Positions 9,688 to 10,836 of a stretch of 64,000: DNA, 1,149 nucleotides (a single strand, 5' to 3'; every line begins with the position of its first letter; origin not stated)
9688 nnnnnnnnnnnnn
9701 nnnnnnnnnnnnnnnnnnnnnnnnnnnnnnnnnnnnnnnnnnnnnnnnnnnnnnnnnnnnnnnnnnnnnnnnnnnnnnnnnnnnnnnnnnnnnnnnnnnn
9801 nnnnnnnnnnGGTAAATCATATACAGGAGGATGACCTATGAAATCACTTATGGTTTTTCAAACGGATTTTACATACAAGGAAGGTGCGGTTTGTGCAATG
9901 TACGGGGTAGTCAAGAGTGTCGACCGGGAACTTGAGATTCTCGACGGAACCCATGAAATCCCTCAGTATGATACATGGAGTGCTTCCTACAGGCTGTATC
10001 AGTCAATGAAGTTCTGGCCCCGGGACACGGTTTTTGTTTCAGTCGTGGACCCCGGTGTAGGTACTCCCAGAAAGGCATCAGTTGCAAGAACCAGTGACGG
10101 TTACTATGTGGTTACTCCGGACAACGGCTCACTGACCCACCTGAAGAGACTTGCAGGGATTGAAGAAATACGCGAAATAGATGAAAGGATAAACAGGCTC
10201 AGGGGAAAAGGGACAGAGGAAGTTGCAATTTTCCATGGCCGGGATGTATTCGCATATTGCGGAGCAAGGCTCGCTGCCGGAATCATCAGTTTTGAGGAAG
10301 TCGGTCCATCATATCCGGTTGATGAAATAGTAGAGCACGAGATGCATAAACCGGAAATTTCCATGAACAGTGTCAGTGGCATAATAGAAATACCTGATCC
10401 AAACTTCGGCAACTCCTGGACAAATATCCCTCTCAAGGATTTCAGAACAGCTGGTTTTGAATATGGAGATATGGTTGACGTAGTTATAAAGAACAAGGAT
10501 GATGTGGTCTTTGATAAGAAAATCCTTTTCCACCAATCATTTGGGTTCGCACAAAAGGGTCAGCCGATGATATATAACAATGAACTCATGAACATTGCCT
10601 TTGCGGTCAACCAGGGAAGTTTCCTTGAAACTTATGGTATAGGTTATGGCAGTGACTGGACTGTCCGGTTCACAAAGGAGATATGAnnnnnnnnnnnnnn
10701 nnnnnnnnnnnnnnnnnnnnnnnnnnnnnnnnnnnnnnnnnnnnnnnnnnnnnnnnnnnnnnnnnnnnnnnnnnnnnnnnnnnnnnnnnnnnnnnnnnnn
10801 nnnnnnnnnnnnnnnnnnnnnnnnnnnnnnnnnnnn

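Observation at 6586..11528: Dedicated ECF importer of unknown specificity co-operonic with two tandem SAM hydroxide adenosyltransferase (DUF62) paralogues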

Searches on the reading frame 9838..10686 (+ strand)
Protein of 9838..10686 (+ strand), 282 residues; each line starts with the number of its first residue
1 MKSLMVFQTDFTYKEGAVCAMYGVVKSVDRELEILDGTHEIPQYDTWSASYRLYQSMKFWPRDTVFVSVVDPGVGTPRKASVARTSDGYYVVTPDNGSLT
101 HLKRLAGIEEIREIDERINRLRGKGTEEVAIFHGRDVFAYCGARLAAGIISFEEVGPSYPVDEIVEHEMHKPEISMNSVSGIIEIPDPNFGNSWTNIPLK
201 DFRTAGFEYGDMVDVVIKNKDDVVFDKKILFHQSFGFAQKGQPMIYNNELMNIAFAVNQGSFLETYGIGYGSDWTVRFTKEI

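Call 3: search_protein_families(library=pfam, proteins=[window:9838-10686:+])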
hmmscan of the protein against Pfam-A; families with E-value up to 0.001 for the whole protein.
window:9838-10686:+ (282 aa): 2 families
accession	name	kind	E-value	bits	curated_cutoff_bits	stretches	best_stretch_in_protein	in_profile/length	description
PF01887.21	SAM_HAT_N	-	5e-45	153.3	26.3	1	6-156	2-145/145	SAM hydroxide adenosyltransferase N-terminal domain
PF20257.3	SAM_HAT_C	-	2.1e-17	63.6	25.5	1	185-275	5-84/84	SAM hydroxide adenosyltransferase C-terminal domain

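Call 4: search_protein_families(library=ncbifam, proteins=[window:9838-10686:+])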
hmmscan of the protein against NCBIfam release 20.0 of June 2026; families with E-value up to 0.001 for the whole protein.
window:9838-10686:+ (282 aa): 3 families
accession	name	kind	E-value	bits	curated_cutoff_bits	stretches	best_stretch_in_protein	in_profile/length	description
NF058624.1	RSAMHdlseTHET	equivalog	5.5e-30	104.8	350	1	6-272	4-245/250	(R)-S-adenosyl-L-methionine hydrolase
NF053629.1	RSAMPyrc0463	equivalog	3.8e-27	95.5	470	1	6-278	3-255/256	(R)-S-adenosyl-L-methionine hydrolase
TIGR04507.1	fluorinase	equivalog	2.6e-18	66.4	400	1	83-271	97-278/286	adenosyl-fluoride synthase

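Call 23: search_solved_structures(query=window:9838-10686:+, max_evalue=0.001, show_alignments=2)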
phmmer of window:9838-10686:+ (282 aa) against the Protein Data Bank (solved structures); distinct sequences matched with E-value up to 0.001: 16.
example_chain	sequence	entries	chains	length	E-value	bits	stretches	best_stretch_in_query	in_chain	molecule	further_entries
2zbu_A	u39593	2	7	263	1.1e-33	120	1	6-271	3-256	Uncharacterized conserved protein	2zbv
7ccg_A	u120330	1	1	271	3.7e-30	108.4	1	4-276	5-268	DNA-directed RNA polymerase subunit delta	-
2wr8_A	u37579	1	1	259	3.4e-24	88.9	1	5-277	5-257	PUTATIVE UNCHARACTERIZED PROTEIN PH0463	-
1wu8_A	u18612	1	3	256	4.9e-24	88.3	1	6-277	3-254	hypothetical protein PH0463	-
2f4n_A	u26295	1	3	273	2.5e-23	86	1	4-235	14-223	Hypothetical protein MJ1651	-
22uy_A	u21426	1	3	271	8.9e-23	84.2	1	4-235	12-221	(R)-S-adenosyl-L-methionine hydrolase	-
2q6o_A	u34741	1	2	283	1.4e-22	83.5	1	4-276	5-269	Hypothetical Protein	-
2q6i_A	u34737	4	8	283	2e-22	83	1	4-276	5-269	Hypothetical protein | chlorinase | Adenosyl-chloride synthase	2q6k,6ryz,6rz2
2q6l_A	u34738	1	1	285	1e-21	80.7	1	4-276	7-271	Hypothetical protein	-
7xto_A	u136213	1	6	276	1.9e-18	70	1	7-269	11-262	soil bacterial derived chlorinase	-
2cw5_A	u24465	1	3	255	6.3e-18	68.3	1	7-269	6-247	Bacterial fluorinating enzyme homolog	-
5lmz_A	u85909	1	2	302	2e-16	63.4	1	86-266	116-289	Fluorinase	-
5b6i_A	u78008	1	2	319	2.5e-16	63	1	86-266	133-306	Fluorinase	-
2v7t_A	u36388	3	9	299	1.3e-15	60.7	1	82-266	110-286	5'-FLUORO-5'-DEOXYADENOSINE SYNTHASE | 5'-FLUORO-5'-DEOXY ADENOSINE SYNTHETASE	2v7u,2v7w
2v7x_A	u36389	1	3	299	8.3e-15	58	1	82-266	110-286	5'-FLUORO-5'-DEOXYADENOSINE SYNTHASE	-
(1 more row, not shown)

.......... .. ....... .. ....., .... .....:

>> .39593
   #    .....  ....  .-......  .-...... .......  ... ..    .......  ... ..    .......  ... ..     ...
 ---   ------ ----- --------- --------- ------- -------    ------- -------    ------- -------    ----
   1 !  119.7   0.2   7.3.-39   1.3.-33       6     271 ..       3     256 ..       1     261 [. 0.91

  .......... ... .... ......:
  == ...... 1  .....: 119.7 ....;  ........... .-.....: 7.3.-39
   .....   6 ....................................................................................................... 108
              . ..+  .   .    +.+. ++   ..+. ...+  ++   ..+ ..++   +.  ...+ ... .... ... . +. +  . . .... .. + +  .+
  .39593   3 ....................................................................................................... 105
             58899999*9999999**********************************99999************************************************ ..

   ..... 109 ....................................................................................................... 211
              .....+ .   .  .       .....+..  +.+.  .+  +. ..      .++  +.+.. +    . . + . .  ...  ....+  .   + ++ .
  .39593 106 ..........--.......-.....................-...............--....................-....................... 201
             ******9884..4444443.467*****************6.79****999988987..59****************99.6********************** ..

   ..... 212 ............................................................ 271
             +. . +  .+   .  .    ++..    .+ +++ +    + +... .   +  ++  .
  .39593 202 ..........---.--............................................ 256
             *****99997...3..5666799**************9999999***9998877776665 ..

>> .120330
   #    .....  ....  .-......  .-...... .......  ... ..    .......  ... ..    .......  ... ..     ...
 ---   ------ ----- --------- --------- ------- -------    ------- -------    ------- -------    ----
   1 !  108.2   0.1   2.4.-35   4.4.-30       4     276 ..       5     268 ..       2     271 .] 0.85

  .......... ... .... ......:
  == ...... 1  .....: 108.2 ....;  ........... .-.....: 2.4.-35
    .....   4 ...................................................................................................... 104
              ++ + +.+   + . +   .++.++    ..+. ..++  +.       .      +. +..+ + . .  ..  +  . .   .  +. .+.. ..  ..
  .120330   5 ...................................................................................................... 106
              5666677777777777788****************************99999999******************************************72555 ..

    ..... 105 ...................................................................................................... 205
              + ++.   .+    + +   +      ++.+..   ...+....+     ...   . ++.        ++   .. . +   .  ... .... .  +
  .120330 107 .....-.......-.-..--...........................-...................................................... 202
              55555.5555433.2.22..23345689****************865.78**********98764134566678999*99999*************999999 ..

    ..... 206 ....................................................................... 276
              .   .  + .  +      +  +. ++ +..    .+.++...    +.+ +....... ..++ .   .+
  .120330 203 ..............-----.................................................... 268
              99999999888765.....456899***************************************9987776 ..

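Call 61: find_homologous_proteins(query=window:9838-10686:+)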
Query window:9838-10686:+ (282 aa): 7901 proteins with E <= 0.001 among 8000 candidates; the best 120 are listed.
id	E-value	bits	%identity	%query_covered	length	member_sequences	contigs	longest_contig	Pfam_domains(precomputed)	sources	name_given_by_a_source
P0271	5.5e-189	644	99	100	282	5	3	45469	PF01887.22,PF20257.4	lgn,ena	-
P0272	7.4e-168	575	88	99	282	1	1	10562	PF01887.22,PF20257.4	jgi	jgi:S-adenosylmethionine hydrolase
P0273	1.3e-167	574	86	99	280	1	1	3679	PF01887.22,PF20257.4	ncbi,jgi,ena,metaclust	metaclust:\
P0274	6.7e-167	572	86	100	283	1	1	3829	PF01887.22,PF20257.4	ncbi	-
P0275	8.0e-166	568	87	99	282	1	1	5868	PF01887.22,PF20257.4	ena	-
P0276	3.9e-165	566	86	99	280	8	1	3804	PF01887.22,PF20257.4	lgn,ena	-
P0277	7.0e-165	565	85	100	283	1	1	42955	PF01887.22,PF20257.4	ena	-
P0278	1.3e-164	564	86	100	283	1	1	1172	PF01887.22,PF20257.4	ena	-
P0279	3.1e-164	563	85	99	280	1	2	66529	PF01887.22,PF20257.4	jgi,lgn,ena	-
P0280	4.8e-164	563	85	100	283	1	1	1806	PF01887.22,PF20257.4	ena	-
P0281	6.1e-164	562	86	100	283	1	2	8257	PF01887.22,PF20257.4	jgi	jgi:S-adenosylmethionine hydrolase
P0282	2.9e-161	553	84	99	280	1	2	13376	PF01887.22,PF20257.4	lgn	-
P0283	4.1e-161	553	84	99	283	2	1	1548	PF01887.22,PF20257.4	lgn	-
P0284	2.6e-160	550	83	99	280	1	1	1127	PF01887.22,PF20257.4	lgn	-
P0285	5.3e-160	549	83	99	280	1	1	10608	PF01887.22,PF20257.4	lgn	-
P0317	4.1e-138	477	72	99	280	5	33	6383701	PF01887.22,PF20257.4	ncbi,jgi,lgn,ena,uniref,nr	ncbi:SAM hydrolase/SAM-dependent halogenase family protein [Lacrimispora indolis]|uniref:SAM hydrola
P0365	2.3e-136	472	70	99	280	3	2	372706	PF01887.22,PF20257.4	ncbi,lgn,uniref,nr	ncbi:SAM hydrolase/SAM-dependent halogenase family protein [Faecalicatena contorta]|uniref:S-adenosy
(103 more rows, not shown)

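Call 62: find_encoding_contigs(protein=P0317, flank=8000, max_places=2)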
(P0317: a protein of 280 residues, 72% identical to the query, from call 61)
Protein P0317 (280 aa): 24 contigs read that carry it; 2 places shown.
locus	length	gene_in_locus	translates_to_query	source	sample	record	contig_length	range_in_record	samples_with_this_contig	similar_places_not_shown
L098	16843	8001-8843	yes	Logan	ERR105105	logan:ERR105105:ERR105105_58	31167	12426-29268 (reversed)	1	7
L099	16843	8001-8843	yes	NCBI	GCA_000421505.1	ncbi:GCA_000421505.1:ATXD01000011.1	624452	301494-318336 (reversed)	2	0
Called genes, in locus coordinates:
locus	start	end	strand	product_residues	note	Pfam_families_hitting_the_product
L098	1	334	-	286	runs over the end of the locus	PF10672:Methyltrans_SAM, PF03602:Cons_hypoth95 (weak)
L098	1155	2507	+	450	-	PF01473:Choline_bind_1 (faint), PF19085:Choline_bind_2 (faint), PF19127:Choline_bind_3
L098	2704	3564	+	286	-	PF01887:SAM_HAT_N, PF20257:SAM_HAT_C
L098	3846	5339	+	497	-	PF00583:Acetyltransf_1 (weak), PF12746:GNAT_acetyltran, PF13508:Acetyltransf_7 (weak), PF08445:FR47 (faint), PF00392:GntR, PF07702:UTRA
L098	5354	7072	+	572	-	PF03193:RsgA_GTPase (faint), PF13476:AAA_23 (faint), PF00005:ABC_tran, PF02463:SMC_N (faint), PF13555:AAA_29 (faint), PF12558:DUF3744, PF00005:ABC_tran, PF13304:AAA_21 (weak), +1 more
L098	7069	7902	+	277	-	PF02361:CbiQ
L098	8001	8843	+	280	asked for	PF01887:SAM_HAT_N, PF20257:SAM_HAT_C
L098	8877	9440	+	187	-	PF07155:ECF-ribofla_trS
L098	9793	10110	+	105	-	PF00338:Ribosomal_S10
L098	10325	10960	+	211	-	PF00297:Ribosomal_L3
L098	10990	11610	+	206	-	PF00573:Ribosomal_L4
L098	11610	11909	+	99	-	PF00276:Ribosomal_L23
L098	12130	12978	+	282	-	PF00181:Ribosomal_L2_N, PF03947:Ribosomal_L2_C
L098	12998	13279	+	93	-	PF00203:Ribosomal_S19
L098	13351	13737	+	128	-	PF00237:Ribosomal_L22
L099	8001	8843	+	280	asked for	PF01887:SAM_HAT_N, PF20257:SAM_HAT_C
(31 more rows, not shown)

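Call 63: find_encoding_contigs(protein=P0365, flank=8000, max_places=2)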
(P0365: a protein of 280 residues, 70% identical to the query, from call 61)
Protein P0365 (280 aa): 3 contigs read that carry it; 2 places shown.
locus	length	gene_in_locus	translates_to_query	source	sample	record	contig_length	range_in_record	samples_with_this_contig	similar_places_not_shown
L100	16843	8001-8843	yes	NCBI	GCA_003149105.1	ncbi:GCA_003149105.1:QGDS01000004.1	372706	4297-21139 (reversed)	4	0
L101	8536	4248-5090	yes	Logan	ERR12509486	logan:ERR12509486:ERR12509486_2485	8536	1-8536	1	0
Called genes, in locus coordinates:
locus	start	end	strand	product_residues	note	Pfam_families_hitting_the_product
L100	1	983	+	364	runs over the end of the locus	PF00254:FKBP_C, PF05698:Trigger_C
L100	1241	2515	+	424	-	PF03313:SDH_alpha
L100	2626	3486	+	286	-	PF01887:SAM_HAT_N, PF20257:SAM_HAT_C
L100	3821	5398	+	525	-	PF12746:GNAT_acetyltran, PF00583:Acetyltransf_1, PF08445:FR47 (weak), PF13508:Acetyltransf_7 (weak), PF00392:GntR, PF07702:UTRA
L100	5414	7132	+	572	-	PF03193:RsgA_GTPase (faint), PF13476:AAA_23 (faint), PF00005:ABC_tran, PF02463:SMC_N (faint), PF13191:AAA_16 (faint), PF12558:DUF3744, PF00005:ABC_tran, PF13304:AAA_21 (weak), +2 more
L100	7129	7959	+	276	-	PF02361:CbiQ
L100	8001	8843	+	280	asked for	PF01887:SAM_HAT_N, PF20257:SAM_HAT_C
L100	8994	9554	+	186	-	PF07155:ECF-ribofla_trS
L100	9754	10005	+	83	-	PF12116:SpoIIID, PF05225:HTH_psq (weak)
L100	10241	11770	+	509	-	PF00072:Response_reg, PF00165:HTH_AraC (weak), PF12833:HTH_18, PF00165:HTH_AraC (weak)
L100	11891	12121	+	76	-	PF00381:PTS-HPr (weak)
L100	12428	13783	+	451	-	PF01554:MatE, PF03023:MurJ, PF01554:MatE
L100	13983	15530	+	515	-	PF00117:GATase, PF07722:Peptidase_C26, PF02540:NAD_synthase (faint), PF03054:tRNA_Me_trans (faint), PF00958:GMP_synt_C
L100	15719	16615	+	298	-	PF26348:SRA_ScoMcrA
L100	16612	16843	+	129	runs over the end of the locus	PF00293:NUDIX, PF14815:NUDIX_4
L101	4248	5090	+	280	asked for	PF01887:SAM_HAT_N, PF20257:SAM_HAT_C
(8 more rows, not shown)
